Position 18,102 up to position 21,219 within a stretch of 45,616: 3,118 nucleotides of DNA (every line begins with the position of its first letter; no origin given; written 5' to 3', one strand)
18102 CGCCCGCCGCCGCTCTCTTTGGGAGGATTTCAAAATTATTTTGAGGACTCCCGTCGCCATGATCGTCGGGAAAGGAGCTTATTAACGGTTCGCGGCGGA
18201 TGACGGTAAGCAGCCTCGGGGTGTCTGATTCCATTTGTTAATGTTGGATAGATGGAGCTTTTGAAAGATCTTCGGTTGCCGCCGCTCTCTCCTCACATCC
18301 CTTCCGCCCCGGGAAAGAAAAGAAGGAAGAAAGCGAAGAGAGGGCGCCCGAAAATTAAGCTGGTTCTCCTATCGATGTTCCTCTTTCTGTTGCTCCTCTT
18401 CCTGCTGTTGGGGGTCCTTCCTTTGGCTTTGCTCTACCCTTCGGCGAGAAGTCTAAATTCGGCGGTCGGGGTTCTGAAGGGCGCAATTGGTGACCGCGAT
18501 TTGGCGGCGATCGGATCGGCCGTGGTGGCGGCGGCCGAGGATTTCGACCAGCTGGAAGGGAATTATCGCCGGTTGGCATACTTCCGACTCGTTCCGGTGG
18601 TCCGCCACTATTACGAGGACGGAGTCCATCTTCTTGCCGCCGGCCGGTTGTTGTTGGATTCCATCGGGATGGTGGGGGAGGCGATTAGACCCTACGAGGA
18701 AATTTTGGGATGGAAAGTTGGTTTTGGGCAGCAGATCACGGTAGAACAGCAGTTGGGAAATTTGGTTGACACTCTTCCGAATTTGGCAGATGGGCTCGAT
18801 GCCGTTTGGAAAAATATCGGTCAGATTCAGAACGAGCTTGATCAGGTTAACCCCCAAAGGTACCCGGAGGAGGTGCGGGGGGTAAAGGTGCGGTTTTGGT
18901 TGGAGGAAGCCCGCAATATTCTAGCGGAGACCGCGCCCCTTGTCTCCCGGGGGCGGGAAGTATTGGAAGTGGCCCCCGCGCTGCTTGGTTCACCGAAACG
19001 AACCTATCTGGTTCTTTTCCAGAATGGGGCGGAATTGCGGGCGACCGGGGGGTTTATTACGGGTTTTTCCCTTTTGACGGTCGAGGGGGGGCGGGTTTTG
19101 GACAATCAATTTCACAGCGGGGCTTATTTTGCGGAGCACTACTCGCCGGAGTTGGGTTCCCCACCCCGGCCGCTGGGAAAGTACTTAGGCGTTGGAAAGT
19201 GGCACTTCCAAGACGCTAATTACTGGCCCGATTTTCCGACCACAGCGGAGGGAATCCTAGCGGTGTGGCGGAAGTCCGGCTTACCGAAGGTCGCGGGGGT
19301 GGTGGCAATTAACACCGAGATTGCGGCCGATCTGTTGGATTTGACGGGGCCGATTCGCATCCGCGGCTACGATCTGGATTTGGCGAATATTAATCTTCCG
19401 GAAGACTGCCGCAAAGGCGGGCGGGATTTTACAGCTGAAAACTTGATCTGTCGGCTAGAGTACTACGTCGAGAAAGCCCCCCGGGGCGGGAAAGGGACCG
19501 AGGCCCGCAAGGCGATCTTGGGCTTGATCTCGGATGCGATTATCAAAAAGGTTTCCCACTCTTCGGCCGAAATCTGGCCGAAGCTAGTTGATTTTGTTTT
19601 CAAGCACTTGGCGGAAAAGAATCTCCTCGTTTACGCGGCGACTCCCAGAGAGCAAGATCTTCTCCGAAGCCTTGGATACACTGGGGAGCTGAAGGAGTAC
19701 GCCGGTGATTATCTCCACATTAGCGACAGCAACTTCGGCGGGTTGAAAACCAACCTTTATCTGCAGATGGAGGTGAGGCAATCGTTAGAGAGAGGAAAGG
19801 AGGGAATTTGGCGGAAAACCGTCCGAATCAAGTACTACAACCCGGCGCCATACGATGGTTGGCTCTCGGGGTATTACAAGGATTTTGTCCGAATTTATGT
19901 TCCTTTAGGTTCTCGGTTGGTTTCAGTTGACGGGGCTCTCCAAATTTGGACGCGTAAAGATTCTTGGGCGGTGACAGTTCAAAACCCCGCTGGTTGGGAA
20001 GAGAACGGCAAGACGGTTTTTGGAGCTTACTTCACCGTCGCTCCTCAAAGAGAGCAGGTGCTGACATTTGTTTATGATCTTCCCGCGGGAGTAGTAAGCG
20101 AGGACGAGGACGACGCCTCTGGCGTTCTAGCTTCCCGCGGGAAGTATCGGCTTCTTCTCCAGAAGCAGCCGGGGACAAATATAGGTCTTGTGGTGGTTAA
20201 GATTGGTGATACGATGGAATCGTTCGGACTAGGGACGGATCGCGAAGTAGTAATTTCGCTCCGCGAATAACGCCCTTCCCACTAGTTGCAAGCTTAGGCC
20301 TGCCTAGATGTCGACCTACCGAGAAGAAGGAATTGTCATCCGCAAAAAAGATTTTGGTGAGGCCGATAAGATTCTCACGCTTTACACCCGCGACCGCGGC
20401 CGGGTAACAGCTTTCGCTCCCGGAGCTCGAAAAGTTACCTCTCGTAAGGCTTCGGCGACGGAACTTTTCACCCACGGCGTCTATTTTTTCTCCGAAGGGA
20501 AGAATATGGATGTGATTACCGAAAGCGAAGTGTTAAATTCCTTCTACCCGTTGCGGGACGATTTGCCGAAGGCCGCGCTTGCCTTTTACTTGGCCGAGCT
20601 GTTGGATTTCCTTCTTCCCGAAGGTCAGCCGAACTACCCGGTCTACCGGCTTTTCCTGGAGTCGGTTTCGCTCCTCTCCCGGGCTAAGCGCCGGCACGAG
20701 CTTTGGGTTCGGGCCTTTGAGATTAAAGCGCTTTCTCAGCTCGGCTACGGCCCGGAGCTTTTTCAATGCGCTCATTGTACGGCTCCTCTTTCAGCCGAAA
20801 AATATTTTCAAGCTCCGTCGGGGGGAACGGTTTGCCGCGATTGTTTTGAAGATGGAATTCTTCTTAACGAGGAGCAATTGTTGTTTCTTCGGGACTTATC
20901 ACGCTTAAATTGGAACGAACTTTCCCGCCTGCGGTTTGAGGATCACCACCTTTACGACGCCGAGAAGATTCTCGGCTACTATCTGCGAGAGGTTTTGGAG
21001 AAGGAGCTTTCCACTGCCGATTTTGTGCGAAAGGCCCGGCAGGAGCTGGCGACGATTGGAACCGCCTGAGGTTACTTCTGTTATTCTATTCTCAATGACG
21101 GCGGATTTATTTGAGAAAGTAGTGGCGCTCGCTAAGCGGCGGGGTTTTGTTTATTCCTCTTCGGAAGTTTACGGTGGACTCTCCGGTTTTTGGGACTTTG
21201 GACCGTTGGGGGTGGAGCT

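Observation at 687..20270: Complete ABC-exporter-dependent glycan assembly line with terminator, ligase-like and DUF4012 components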

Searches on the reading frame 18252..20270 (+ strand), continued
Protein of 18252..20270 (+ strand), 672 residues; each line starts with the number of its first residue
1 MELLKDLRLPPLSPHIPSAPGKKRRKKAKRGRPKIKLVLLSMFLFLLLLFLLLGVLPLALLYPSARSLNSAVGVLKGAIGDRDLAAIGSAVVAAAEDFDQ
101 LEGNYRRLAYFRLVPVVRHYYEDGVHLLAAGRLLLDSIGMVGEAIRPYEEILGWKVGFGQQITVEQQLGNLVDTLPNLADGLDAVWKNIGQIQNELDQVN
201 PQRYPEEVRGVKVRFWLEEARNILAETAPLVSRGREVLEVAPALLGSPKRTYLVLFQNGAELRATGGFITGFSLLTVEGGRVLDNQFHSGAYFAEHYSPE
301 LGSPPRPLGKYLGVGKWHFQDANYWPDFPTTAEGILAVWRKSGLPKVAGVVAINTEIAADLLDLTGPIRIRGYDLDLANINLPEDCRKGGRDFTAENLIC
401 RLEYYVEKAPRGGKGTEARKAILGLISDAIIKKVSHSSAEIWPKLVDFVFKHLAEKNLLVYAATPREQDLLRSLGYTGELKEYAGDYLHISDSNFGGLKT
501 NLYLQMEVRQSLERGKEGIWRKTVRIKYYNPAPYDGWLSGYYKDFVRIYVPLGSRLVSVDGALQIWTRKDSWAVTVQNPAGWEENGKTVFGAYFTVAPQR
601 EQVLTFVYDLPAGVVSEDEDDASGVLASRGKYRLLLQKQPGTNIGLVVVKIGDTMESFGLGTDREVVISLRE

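Call 40: search_solved_structures(query=A2, max_evalue=10, show_alignments=4)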
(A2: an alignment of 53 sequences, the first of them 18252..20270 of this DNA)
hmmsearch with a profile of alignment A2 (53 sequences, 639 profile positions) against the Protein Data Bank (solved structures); distinct sequences matched with E-value up to 10: 42.
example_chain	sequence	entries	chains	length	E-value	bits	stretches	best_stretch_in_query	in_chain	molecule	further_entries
7jh6_A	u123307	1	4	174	0.012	17.1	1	52-189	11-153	Two-domain di-Zn(II) and porphyrin-binding protein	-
5szs_A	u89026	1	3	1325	0.014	16.9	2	146-206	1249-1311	Spike glycoprotein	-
3ja6_H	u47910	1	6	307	0.023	16.2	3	58-202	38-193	Methyl-accepting chemotaxis protein 2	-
2ch7_B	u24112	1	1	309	0.025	16.1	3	61-233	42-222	METHYL-ACCEPTING CHEMOTAXIS PROTEIN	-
2ch7_A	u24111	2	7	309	0.036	15.5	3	60-233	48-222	METHYL-ACCEPTING CHEMOTAXIS PROTEIN | Methyl-accepting chemotaxis protein 2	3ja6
2efr_A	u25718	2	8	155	0.053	15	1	132-229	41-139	General control protein GCN4 and Tropomyosin 1 alpha chain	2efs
6gv8_A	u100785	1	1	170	0.058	14.9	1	83-201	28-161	Hyperosmolarity resistance protein Emb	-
8qae_A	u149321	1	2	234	0.079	14.4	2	90-201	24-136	sc-apCC-6-SLLA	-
8w6e_A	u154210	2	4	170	0.093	14.2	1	155-250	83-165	HBC599 in complex with wFAP1.1 | wFAP1.1 structure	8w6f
2jua_A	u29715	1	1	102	0.16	13.4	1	118-200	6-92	de novo protein S836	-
8v5k_A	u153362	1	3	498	0.24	12.8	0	144-201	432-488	Fusion glycoprotein F0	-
8qaf_A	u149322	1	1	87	0.25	12.8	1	174-239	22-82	sc-apCC-8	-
5ejb_B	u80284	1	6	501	0.26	12.7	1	148-201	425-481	Fusion glycoprotein F0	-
6b7n_A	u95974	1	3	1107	0.3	12.5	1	50-199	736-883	Spike protein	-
3a6m_A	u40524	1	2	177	0.3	12.5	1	77-156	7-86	Protein grpE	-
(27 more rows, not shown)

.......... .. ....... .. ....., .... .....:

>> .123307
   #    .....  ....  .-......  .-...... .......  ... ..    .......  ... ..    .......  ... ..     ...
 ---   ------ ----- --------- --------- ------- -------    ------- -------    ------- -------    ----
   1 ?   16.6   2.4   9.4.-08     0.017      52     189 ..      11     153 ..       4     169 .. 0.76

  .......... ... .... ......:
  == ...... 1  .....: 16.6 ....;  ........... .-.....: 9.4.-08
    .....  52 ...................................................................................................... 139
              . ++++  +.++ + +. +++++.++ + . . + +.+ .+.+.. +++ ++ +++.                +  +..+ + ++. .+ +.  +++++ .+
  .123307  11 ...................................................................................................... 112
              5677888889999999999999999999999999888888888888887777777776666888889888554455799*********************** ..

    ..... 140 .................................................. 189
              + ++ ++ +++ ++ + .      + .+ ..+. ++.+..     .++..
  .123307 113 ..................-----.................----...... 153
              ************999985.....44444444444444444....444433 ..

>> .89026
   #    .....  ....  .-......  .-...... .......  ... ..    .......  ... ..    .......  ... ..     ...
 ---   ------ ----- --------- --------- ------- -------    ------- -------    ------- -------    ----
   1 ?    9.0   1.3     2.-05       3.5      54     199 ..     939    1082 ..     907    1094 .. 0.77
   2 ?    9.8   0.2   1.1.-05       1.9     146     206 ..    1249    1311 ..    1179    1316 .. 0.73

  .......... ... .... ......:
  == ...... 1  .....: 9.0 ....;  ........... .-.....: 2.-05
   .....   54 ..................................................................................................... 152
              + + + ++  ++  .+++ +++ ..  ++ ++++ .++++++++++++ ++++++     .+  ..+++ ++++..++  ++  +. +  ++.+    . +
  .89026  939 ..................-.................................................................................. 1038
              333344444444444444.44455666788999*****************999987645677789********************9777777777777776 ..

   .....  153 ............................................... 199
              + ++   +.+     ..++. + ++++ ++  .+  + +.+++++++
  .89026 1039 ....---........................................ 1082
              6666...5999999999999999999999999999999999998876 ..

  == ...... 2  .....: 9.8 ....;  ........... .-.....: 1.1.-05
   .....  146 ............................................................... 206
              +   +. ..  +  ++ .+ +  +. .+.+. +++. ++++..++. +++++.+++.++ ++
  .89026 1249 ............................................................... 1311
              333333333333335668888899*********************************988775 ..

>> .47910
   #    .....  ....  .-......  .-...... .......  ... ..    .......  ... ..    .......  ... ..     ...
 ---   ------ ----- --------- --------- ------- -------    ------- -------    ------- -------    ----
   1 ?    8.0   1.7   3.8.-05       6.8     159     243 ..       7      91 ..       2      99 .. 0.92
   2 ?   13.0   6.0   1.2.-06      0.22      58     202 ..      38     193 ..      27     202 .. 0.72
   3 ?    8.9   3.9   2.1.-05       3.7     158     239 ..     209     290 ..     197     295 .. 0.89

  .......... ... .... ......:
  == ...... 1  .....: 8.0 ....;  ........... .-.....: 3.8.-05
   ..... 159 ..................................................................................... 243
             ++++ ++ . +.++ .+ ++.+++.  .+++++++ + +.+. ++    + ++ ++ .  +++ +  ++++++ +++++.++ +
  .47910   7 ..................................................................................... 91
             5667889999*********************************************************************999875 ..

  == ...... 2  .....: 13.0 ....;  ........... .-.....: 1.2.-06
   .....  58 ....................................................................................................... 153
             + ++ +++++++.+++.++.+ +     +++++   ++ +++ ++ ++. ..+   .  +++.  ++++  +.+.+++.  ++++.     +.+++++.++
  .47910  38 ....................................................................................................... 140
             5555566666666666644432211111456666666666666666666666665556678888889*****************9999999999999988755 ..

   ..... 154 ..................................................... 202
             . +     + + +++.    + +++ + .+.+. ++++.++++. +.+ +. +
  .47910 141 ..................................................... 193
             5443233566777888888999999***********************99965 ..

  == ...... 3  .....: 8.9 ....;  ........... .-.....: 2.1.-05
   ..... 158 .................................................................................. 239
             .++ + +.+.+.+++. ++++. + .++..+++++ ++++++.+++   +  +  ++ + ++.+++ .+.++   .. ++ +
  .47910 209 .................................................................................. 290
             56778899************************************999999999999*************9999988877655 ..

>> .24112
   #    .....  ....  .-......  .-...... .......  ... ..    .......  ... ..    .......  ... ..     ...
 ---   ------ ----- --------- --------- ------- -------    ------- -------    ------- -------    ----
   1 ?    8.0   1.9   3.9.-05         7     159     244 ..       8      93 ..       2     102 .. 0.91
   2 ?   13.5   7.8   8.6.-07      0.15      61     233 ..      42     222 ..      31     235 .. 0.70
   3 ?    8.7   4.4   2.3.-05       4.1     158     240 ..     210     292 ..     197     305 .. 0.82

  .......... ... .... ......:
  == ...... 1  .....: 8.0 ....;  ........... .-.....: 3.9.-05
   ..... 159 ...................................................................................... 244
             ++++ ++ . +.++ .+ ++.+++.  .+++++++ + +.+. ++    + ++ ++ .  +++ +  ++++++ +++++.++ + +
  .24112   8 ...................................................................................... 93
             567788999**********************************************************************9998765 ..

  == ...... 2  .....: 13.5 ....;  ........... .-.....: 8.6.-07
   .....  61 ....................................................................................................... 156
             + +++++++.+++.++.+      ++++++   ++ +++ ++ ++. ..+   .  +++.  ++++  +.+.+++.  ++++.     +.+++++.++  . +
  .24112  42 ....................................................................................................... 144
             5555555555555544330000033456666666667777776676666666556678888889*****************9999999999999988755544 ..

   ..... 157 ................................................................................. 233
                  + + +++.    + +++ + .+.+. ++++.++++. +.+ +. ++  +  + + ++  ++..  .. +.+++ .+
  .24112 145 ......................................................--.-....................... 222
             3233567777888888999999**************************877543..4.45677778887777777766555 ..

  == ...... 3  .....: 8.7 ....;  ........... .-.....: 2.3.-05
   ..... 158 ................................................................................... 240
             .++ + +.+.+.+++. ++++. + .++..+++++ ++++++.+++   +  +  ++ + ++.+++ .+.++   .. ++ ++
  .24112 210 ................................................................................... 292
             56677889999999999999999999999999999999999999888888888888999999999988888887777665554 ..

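Call 42: search_protein_families(library=pfam, alignment_id=A2, max_evalue=10)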
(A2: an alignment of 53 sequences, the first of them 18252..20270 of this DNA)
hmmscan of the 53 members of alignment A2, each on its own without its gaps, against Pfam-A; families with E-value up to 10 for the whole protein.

A. member 1, window:18252-20270:+ (672 aa): 1 family
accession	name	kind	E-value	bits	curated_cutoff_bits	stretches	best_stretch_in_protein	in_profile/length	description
PF13196.11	DUF4012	-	3.3e-26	93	28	1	249-376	3-131/144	Protein of unknown function (DUF4012)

B. families by the number of members that match (of 53 scanned): 71 families (the first 25 are shown)
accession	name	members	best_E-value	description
PF13196.11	DUF4012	53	9e-33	Protein of unknown function (DUF4012)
PF13786.12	DUF4179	3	0.022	Domain of unknown function (DUF4179)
PF16238.11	DUF4897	3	0.039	Domain of unknown function (DUF4897)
PF24999.1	LAMB4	2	0.00093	Laminin subunit beta-4-like domain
PF07009.16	NusG_II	2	0.029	NusG domain II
PF10112.14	Halogen_Hydrol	2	0.1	5-bromo-4-chloroindolyl phosphate hydrolysis protein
PF09282.15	Mago-bind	2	0.1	Mago binding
PF01353.27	GFP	2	0.15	Green fluorescent protein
PF06103.16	DUF948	2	0.24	Bacterial protein of unknown function (DUF948)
PF01370.27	Epimerase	1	0.00022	NAD dependent epimerase/dehydratase family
PF05739.25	SNARE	1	0.0026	SNARE domain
PF12911.12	OppC_N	1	0.0055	N-terminal TM domain of oligopeptide transport permease C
PF18858.6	LPD39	1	0.006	Large polyvalent protein associated domain 39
PF10704.14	DUF2508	1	0.0091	Protein of unknown function (DUF2508)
PF18186.6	SLATT_4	1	0.013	SMODS and SLOG-associating 2TM effector domain family 4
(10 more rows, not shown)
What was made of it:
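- Tried and rejected: DUF4012 against LCP by plain sequence methods failed (calls 40, 42).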

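Call 69: find_encoding_contigs(protein=P0082, flank=6000, max_places=1)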
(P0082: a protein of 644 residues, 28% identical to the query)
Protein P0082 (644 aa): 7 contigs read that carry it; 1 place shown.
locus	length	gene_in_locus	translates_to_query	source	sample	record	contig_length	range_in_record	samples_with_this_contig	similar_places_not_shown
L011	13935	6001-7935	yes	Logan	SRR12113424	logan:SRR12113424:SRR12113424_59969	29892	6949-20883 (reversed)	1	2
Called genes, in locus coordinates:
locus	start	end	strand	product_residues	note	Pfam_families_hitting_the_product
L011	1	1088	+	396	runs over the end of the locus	PF13439:Glyco_transf_4, PF00534:Glycos_transf_1, PF13692:Glyco_trans_1_4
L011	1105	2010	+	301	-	PF00535:Glycos_transf_2, PF10111:Glyco_tranf_2_2 (weak), PF13641:Glyco_tranf_2_3, PF13632:Glyco_trans_2_3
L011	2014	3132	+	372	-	PF13439:Glyco_transf_4, PF00534:Glycos_transf_1, PF13692:Glyco_trans_1_4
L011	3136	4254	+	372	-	PF00534:Glycos_transf_1, PF13692:Glyco_trans_1_4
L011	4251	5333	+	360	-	PF00483:NTP_transferase, PF12804:NTP_transf_3 (faint), PF22640:ManC_GMP_beta-helix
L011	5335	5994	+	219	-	PF02397:Bac_transf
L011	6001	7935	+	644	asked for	PF13196:DUF4012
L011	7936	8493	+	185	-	PF11967:RecO_N, PF02565:RecO_C (weak)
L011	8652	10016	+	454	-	PF00587:tRNA-synt_2b (weak), PF03129:HGTP_anticodon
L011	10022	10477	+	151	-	-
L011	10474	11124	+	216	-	PF00753:Lactamase_B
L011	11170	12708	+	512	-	PF11104:PilM_2, PF13399:LytR_C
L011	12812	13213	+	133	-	PF02381:MraZ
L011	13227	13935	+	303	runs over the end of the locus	PF01795:Methyltransf_5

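Call 70: find_encoding_contigs(protein=P0072, flank=6000, max_places=1)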
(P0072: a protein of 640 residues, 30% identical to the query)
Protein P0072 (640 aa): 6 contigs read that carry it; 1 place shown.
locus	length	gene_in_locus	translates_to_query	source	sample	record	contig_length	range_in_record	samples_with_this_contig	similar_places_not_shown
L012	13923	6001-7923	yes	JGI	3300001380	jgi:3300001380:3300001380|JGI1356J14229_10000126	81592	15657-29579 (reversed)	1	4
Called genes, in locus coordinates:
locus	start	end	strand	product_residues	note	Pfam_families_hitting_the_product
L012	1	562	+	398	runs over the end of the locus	PF13439:Glyco_transf_4, PF00534:Glycos_transf_1, PF13692:Glyco_trans_1_4, PF13524:Glyco_trans_1_2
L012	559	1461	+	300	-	PF00535:Glycos_transf_2, PF10111:Glyco_tranf_2_2, PF13641:Glyco_tranf_2_3, PF13712:Glyco_tranf_2_5 (weak), PF13632:Glyco_trans_2_3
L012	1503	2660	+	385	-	PF13439:Glyco_transf_4, PF00534:Glycos_transf_1, PF13692:Glyco_trans_1_4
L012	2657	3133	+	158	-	PF01988:VIT1 (faint)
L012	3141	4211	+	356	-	PF13439:Glyco_transf_4 (weak), PF00534:Glycos_transf_1, PF13692:Glyco_trans_1_4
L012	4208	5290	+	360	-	PF00483:NTP_transferase, PF22640:ManC_GMP_beta-helix (weak)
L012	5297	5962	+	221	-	PF02397:Bac_transf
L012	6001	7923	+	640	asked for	PF13196:DUF4012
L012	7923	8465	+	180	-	PF11967:RecO_N, PF02565:RecO_C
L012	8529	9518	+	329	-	PF02661:Fic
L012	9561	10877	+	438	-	PF00587:tRNA-synt_2b, PF03129:HGTP_anticodon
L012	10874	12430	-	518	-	PF13522:GATase_6, PF13537:GATase_7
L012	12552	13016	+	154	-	-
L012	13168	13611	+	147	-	PF02381:MraZ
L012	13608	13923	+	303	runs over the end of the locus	PF01795:Methyltransf_5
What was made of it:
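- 18252..20270 (+): DUF4012 protein: basic cytoplasmic tail, one TM helix, extracellular helical bundle (aa ~60-245), alpha/beta domain (aa ~250-480) with LCP-like fold, and a C-terminal beta-sandwich (aa ~486-669). The PGT-DUF4012-RecO order is conserved even at 28-30% identity (calls 69, 70).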

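Call 71: find_encoding_contigs(protein=P0123, flank=6000, max_places=1)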
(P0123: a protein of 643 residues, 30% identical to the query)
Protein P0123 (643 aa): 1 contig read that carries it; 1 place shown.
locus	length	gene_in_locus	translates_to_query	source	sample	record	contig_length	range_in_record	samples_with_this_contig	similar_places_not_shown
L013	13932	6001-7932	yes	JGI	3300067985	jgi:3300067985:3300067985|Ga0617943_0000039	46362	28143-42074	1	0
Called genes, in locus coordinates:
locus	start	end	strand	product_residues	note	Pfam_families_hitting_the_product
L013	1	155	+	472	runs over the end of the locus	PF13727:CoA_binding_3, PF02397:Bac_transf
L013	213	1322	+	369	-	-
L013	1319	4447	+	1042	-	PF00688:TGFb_propeptide (faint), PF06848:Disaggr_repeat, PF24517:CBM96, PF06848:Disaggr_repeat (weak)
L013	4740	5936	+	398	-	-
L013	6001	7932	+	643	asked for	PF13196:DUF4012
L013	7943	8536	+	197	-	-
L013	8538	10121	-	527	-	PF11028:TMEM260_N, PF28495:TMEM260_2 (weak)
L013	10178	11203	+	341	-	PF03706:LPG_synthase_TM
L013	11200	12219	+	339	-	PF00535:Glycos_transf_2, PF10111:Glyco_tranf_2_2, PF13641:Glyco_tranf_2_3, PF13506:Glyco_transf_21, PF13632:Glyco_trans_2_3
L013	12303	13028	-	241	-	-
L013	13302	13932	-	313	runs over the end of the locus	PF01048:PNP_UDP_1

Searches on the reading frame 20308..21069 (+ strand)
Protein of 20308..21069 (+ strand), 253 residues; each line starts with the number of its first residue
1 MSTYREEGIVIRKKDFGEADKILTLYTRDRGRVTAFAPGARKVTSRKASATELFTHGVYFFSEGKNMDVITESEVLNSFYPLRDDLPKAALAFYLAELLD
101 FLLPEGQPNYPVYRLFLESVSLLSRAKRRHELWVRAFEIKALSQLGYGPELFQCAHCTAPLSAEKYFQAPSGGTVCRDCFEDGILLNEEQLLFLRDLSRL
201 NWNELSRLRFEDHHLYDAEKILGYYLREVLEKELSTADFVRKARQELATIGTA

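Call 4: search_protein_families(library=pfam, proteins=[window:20308-21069:+], max_evalue=0.01)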
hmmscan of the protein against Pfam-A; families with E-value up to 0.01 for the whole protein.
window:20308-21069:+ (253 aa): 3 families
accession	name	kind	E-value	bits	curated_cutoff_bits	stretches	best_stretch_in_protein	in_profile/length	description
PF02565.21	RecO_C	-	2.1e-29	102.8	22.1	1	83-234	1-153/157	Recombination protein O C terminal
PF11967.14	RecO_N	-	2e-23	82.6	27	1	1-79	1-80/80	Recombination protein O N terminal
PF00412.28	LIM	-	0.00097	19.8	22.9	1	147-181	22-55/58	LIM domain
